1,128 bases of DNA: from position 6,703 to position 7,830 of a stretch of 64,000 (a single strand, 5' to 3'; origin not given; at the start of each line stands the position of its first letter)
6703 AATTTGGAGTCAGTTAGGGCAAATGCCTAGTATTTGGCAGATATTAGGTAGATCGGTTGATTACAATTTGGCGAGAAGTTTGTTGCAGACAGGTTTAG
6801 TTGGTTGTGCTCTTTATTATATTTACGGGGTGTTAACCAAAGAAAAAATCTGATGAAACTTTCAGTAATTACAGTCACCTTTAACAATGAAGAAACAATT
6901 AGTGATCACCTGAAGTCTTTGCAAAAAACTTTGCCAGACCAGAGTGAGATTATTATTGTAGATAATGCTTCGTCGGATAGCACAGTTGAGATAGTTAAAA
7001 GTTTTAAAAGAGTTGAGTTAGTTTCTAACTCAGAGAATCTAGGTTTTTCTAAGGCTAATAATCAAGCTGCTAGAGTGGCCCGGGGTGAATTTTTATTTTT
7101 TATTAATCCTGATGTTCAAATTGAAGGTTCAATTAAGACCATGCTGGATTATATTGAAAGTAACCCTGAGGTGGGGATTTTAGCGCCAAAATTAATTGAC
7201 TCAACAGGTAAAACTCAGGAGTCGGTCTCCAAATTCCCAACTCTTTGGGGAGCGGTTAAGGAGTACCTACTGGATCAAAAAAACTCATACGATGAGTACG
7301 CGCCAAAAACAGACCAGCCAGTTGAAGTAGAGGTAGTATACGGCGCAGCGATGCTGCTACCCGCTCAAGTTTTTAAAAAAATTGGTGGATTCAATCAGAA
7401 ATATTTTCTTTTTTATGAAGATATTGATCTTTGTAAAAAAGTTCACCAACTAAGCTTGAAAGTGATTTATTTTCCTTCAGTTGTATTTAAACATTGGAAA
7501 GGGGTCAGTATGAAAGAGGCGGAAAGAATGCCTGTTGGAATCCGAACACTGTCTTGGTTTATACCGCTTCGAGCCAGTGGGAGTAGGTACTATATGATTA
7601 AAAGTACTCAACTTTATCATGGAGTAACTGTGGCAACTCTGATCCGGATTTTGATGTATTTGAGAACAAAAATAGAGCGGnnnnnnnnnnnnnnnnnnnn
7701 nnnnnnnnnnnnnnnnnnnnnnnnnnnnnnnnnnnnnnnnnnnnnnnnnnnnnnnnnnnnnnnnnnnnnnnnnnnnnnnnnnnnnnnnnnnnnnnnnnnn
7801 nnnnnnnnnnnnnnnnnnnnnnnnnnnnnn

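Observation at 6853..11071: GT-A::GT-C-like fusion protein followed by a standalone copy of its membrane half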

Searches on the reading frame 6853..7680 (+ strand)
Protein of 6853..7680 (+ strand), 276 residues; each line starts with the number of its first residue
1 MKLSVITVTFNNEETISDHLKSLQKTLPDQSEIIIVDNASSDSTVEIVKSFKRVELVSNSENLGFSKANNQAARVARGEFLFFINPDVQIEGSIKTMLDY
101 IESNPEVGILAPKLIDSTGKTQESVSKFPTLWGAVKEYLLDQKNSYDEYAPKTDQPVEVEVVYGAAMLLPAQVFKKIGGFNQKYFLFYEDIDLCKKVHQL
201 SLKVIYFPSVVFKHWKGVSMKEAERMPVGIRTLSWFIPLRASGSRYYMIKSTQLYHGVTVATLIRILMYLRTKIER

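Call 72: find_homologous_proteins(query=window:6853-7680:+, max_evalue=1e-10)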
Query window:6853-7680:+ (276 aa): 2588 proteins with E <= 1e-10 among 3050 candidates; the best 120 are listed.
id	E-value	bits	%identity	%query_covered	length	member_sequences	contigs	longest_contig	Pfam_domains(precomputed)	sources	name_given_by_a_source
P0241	1.4e-102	360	57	100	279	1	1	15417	PF13712.13,PF10111.15,PF13641.13,PF00535.33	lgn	-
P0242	5.0e-99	349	56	99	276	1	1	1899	PF13712.13,PF10111.15,PF13641.13,PF00535.33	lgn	-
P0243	4.6e-96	339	53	100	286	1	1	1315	PF13712.13,PF13632.13,PF10111.15,PF13506.14,PF13641.13,PF00535.33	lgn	-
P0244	7.4e-95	335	55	100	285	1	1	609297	PF13712.13,PF10111.15,PF13506.14,PF13641.13,PF00535.33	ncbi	-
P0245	1.4e-94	334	54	99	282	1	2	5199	PF13712.13,PF13632.13,PF10111.15,PF13641.13,PF00535.33,PF02709.21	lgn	-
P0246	1.9e-87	311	51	99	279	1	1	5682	PF10111.15,PF13506.14,PF13641.13,PF00535.33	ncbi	-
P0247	5.8e-84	299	55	99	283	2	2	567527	PF10111.15,PF13641.13,PF00535.33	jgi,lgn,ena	-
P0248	1.9e-83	298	49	99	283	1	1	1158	PF13712.13,PF10111.15,PF13641.13,PF00535.33,PF02709.21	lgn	-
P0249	3.6e-83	297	48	99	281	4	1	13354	PF13712.13,PF13632.13,PF10111.15,PF13641.13,PF00535.33,PF02709.21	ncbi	-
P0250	6.4e-80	286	47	100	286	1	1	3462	PF13712.13,PF10111.15,PF13641.13,PF00535.33,PF02709.21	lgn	-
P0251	2.5e-79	284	47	99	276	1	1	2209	PF13712.13,PF10111.15,PF13506.14,PF13641.13,PF00535.33,PF02709.21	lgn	-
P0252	1.1e-78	282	48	99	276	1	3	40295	PF10111.15,PF13641.13,PF00535.33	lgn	-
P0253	1.9e-77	278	45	100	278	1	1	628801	PF13712.13,PF10111.15,PF13641.13,PF00535.33,PF02709.21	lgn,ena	-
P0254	1.2e-75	272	47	100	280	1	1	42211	PF10111.15,PF13641.13,PF00535.33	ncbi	-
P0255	7.0e-73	263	47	100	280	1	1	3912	PF10111.15,PF13641.13,PF00535.33,PF02709.21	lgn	-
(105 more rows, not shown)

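Call 73: find_encoding_contigs(protein=P0241, flank=7000, max_places=1)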
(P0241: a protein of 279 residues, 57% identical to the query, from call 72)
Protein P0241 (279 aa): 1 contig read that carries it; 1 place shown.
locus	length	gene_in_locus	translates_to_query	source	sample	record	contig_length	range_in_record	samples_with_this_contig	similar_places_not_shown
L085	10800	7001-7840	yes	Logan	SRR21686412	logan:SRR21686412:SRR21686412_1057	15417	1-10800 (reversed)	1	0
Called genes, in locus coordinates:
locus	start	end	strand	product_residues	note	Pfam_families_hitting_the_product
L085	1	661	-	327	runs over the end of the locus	-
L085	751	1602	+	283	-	PF00535:Glycos_transf_2, PF10111:Glyco_tranf_2_2 (weak), PF13641:Glyco_tranf_2_3 (faint), PF13632:Glyco_trans_2_3, PF02709:Glyco_transf_7C (weak)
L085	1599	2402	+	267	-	PF00535:Glycos_transf_2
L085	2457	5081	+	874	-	PF02156:Glyco_hydro_26, PF24517:CBM96, PF16841:CBM60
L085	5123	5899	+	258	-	PF07963:N_methyl (weak)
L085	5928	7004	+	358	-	PF00534:Glycos_transf_1, PF13692:Glyco_trans_1_4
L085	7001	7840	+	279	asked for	PF00535:Glycos_transf_2, PF10111:Glyco_tranf_2_2, PF13641:Glyco_tranf_2_3, PF13712:Glyco_tranf_2_5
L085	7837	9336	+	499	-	PF13231:PMT_2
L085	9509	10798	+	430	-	?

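Call 74: find_encoding_contigs(protein=P0244, flank=7000, max_places=1)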
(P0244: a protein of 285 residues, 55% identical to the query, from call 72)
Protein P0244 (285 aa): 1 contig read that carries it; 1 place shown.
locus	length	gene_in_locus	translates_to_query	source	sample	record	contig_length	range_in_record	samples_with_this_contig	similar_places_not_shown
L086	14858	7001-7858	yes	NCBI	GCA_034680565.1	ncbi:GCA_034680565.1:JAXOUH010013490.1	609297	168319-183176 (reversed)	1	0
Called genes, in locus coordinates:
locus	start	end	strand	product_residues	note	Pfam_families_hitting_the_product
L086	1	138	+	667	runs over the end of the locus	-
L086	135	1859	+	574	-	PF13231:PMT_2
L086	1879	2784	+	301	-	PF00535:Glycos_transf_2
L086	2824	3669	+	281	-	PF00535:Glycos_transf_2, PF13641:Glyco_tranf_2_3, PF13632:Glyco_trans_2_3 (weak)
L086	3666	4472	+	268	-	PF00535:Glycos_transf_2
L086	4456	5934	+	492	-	-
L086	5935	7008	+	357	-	PF20706:GT4-conflict (faint), PF00534:Glycos_transf_1, PF13692:Glyco_trans_1_4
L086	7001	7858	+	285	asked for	PF00535:Glycos_transf_2, PF10111:Glyco_tranf_2_2, PF13641:Glyco_tranf_2_3, PF13712:Glyco_tranf_2_5, PF13506:Glyco_transf_21 (weak)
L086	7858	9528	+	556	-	PF02366:PMT, PF13231:PMT_2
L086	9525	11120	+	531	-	PF02366:PMT, PF13231:PMT_2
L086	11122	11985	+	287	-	PF00535:Glycos_transf_2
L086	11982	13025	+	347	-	PF13439:Glyco_transf_4 (weak), PF00534:Glycos_transf_1, PF13692:Glyco_trans_1_4, PF20706:GT4-conflict (weak)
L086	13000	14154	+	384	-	PF04188:Mannosyl_trans2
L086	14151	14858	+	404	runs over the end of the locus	PF01943:Polysacc_synt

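Call 75: find_encoding_contigs(protein=P0252, flank=7000, max_places=1)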
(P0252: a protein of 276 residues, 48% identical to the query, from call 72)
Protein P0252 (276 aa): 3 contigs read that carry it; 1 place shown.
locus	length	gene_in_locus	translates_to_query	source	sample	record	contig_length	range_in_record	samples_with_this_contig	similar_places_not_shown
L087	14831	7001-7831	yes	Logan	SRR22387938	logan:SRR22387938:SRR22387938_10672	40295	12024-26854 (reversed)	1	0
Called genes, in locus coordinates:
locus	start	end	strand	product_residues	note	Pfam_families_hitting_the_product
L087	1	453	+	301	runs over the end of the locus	PF00535:Glycos_transf_2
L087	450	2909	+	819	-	PF09586:YfhO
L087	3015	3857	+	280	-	PF00535:Glycos_transf_2, PF10111:Glyco_tranf_2_2 (weak), PF13641:Glyco_tranf_2_3, PF13632:Glyco_trans_2_3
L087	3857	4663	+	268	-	PF00535:Glycos_transf_2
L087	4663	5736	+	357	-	PF00534:Glycos_transf_1, PF13692:Glyco_trans_1_4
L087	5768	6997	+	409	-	PF05007:Mannosyl_trans (weak)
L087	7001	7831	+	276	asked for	PF00535:Glycos_transf_2, PF10111:Glyco_tranf_2_2, PF13641:Glyco_tranf_2_3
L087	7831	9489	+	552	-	-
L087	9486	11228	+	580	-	PF13231:PMT_2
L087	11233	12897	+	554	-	PF02366:PMT (weak), PF13231:PMT_2 (weak)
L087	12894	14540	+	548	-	PF02366:PMT, PF13231:PMT_2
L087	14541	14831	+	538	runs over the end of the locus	PF02366:PMT, PF13231:PMT_2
